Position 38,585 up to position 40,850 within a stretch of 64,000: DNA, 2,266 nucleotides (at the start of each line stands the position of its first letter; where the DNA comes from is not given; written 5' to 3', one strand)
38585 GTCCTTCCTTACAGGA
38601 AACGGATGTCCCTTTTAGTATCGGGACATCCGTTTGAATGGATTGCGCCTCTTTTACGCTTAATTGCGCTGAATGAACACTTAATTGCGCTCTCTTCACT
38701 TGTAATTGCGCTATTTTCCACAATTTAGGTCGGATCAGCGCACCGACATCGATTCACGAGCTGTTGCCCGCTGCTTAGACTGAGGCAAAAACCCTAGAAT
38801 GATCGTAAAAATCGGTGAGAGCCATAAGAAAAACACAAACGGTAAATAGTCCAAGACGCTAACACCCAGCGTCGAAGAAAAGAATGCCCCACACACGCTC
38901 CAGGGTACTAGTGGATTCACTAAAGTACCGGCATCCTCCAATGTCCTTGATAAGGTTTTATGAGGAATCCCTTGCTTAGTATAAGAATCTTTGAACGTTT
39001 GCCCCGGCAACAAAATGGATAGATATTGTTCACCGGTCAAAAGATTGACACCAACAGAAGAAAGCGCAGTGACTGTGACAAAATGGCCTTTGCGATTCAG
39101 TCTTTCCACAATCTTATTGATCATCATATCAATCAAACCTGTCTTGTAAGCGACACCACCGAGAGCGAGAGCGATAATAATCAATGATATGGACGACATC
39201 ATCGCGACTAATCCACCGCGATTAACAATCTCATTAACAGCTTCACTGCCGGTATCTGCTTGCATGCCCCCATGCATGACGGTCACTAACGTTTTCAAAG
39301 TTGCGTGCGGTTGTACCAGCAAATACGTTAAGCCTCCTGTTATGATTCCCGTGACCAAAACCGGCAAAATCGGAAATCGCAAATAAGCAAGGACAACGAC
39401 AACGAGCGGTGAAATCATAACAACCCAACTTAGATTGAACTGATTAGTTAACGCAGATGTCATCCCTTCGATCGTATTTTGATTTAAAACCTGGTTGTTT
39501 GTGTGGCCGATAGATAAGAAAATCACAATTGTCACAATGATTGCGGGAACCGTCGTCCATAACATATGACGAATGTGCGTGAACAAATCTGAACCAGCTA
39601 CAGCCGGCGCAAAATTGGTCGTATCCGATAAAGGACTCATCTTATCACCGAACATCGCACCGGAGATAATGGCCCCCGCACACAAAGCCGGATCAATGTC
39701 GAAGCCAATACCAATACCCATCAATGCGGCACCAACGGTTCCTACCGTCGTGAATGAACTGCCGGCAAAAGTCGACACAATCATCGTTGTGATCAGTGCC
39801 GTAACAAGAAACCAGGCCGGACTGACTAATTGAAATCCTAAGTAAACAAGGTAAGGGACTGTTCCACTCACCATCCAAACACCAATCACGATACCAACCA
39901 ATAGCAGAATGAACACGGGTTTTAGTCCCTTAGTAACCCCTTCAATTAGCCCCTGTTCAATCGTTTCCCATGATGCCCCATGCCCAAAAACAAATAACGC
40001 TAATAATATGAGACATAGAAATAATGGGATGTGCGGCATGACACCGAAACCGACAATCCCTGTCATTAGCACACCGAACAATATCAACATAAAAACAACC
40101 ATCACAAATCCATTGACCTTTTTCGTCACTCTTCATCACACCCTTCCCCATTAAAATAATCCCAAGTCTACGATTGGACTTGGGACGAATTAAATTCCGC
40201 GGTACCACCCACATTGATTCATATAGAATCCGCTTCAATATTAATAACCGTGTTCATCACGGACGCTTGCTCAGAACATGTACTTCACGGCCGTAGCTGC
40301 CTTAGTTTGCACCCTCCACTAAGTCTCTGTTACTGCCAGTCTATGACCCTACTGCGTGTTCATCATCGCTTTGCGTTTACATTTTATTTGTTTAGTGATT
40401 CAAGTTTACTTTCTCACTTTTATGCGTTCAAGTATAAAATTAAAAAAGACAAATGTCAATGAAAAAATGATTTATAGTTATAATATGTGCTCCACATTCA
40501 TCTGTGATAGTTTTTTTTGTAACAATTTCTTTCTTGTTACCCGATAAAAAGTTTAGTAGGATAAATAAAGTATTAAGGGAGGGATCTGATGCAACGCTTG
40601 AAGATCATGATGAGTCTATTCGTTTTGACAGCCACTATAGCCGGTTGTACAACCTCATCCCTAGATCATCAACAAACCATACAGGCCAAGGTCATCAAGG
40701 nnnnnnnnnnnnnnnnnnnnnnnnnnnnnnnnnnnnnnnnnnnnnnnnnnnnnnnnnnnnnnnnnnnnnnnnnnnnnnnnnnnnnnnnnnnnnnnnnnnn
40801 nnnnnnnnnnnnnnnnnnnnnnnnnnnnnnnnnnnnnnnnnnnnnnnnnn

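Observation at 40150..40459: T-box riboswitch controlling an NhaC-family transporter, candidate tyrosine specifier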

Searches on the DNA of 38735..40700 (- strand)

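Call 5: search_rna_families(source=window, start=39900, end=40700, threshold=evalue, max_evalue=10, show_alignments=5)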
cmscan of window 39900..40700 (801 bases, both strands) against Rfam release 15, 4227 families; matches with E-value up to 10: 4.
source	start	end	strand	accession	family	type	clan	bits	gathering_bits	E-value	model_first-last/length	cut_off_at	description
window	40178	40375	-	RF00230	T-box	Cis-reg; leader;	-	83.3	93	1.9e-18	1-219/219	no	T-box leader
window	40082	40133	-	RF01312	sR9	Gene; snRNA; snoRNA; CD-box;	-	17.6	36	1.1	1-55/55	no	Small nucleolar RNA sR9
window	40388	40466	-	RF03578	mir-3910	Gene; miRNA;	-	15.3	95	7.7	1-82/82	no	mir-3910 microRNA precursor family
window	40603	40646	+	RF01136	sR28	Gene; snRNA; snoRNA; CD-box;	-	11.5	39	2.9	1-55/55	no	Small nucleolar RNA sR28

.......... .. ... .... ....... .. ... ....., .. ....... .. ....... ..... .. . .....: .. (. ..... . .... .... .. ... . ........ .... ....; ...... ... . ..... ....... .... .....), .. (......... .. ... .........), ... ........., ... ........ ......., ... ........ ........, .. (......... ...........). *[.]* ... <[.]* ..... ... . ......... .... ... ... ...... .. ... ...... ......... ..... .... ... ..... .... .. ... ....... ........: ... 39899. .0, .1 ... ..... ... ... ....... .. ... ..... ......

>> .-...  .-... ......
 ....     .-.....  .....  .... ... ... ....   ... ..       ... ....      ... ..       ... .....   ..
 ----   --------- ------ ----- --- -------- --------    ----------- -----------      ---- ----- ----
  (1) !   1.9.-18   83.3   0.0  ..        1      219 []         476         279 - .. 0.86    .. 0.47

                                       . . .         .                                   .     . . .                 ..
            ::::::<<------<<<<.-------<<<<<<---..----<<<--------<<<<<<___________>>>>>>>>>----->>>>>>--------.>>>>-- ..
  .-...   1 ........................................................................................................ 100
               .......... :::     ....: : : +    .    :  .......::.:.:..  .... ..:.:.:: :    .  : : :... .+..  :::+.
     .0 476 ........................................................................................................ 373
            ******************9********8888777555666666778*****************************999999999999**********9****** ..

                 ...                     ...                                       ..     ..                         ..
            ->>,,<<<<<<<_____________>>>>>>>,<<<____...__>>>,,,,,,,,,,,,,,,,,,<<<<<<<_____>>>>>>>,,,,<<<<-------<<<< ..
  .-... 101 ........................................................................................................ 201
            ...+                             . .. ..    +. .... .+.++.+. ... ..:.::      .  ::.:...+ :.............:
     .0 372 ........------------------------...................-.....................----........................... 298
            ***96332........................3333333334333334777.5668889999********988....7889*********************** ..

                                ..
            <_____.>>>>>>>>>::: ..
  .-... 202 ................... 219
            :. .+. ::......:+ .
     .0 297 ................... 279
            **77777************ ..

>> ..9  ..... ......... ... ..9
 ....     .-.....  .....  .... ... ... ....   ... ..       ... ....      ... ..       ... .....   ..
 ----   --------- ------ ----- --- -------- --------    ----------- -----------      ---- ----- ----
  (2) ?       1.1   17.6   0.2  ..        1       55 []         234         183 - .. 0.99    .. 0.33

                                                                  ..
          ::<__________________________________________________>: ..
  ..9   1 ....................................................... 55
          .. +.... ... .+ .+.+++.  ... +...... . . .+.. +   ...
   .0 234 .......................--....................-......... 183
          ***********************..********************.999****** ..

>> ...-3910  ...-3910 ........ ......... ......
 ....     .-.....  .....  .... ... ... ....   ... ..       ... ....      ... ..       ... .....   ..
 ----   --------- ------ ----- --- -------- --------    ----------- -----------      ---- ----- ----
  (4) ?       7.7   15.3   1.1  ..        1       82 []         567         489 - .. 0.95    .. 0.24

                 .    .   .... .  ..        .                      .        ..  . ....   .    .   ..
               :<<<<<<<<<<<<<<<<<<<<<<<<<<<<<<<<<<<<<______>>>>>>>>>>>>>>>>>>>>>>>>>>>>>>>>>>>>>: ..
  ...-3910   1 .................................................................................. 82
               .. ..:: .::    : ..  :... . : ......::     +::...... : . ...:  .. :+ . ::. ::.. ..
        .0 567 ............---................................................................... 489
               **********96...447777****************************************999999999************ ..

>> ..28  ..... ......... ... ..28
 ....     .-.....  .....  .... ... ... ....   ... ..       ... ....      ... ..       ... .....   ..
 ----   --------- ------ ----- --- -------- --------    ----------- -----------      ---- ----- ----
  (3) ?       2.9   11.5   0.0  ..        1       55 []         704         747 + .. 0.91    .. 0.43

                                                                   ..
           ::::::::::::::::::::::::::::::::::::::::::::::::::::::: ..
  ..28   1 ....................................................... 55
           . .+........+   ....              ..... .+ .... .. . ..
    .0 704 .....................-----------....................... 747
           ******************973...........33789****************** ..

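Call 20: search_rna_families(sources=[L016, L017, L021, L027, L033, L035, L038, L045, L055, L066, L023, L024, L018, L020, L030], threshold=evalue, max_evalue=0.00001, show_alignments=10)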
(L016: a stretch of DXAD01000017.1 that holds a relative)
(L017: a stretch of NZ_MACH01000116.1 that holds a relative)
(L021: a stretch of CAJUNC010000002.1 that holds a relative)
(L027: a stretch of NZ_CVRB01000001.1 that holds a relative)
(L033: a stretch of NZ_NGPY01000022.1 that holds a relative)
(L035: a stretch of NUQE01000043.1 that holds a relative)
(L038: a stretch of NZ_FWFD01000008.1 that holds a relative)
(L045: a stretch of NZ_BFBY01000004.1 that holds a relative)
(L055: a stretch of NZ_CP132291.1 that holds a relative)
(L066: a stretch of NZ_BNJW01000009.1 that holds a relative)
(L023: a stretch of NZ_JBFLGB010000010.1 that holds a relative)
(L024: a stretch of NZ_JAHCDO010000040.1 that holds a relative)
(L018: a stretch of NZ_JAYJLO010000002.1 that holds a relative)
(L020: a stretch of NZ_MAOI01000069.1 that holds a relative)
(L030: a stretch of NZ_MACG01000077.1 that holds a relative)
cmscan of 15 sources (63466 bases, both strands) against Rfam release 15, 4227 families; matches with E-value up to 0.00001: 16.
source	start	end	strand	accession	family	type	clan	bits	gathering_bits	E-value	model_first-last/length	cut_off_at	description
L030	1003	1223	+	RF00230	T-box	Cis-reg; leader;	-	152.3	93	2.5e-34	1-219/219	no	T-box leader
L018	1003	1223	+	RF00230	T-box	Cis-reg; leader;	-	151.6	93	3.8e-34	1-219/219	no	T-box leader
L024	1024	1244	+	RF00230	T-box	Cis-reg; leader;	-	150.7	93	6.3e-34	1-219/219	no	T-box leader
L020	1004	1224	+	RF00230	T-box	Cis-reg; leader;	-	147.7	93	3.9e-33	1-219/219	no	T-box leader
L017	942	1162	+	RF00230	T-box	Cis-reg; leader;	-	147.1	93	5.5e-33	1-219/219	no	T-box leader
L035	972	1193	+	RF00230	T-box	Cis-reg; leader;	-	146.3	93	9.1e-33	1-219/219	no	T-box leader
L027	861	1080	+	RF00230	T-box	Cis-reg; leader;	-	142.5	93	8.4e-32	1-219/219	no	T-box leader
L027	1121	1340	+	RF00230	T-box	Cis-reg; leader;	-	138.5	93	9.1e-31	1-219/219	no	T-box leader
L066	1168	1346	+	RF00230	T-box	Cis-reg; leader;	-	75.7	93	1.3e-14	1-219/219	no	T-box leader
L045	1195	1387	+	RF00230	T-box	Cis-reg; leader;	-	74.5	93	2.8e-14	1-219/219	no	T-box leader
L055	1139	1323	+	RF00230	T-box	Cis-reg; leader;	-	71.8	93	1.4e-13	1-219/219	no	T-box leader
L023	11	212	+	RF00230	T-box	Cis-reg; leader;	-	70.1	93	3.7e-13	1-219/219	no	T-box leader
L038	1124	1304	+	RF00230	T-box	Cis-reg; leader;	-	65.7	93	5.2e-12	1-219/219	no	T-box leader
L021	1148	1349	+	RF00230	T-box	Cis-reg; leader;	-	64.3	93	1.2e-11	1-219/219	no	T-box leader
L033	1187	1387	+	RF00230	T-box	Cis-reg; leader;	-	62.1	93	4.3e-11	1-219/219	no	T-box leader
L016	1145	1333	+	RF00230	T-box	Cis-reg; leader;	-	62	93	4.6e-11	1-219/219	no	T-box leader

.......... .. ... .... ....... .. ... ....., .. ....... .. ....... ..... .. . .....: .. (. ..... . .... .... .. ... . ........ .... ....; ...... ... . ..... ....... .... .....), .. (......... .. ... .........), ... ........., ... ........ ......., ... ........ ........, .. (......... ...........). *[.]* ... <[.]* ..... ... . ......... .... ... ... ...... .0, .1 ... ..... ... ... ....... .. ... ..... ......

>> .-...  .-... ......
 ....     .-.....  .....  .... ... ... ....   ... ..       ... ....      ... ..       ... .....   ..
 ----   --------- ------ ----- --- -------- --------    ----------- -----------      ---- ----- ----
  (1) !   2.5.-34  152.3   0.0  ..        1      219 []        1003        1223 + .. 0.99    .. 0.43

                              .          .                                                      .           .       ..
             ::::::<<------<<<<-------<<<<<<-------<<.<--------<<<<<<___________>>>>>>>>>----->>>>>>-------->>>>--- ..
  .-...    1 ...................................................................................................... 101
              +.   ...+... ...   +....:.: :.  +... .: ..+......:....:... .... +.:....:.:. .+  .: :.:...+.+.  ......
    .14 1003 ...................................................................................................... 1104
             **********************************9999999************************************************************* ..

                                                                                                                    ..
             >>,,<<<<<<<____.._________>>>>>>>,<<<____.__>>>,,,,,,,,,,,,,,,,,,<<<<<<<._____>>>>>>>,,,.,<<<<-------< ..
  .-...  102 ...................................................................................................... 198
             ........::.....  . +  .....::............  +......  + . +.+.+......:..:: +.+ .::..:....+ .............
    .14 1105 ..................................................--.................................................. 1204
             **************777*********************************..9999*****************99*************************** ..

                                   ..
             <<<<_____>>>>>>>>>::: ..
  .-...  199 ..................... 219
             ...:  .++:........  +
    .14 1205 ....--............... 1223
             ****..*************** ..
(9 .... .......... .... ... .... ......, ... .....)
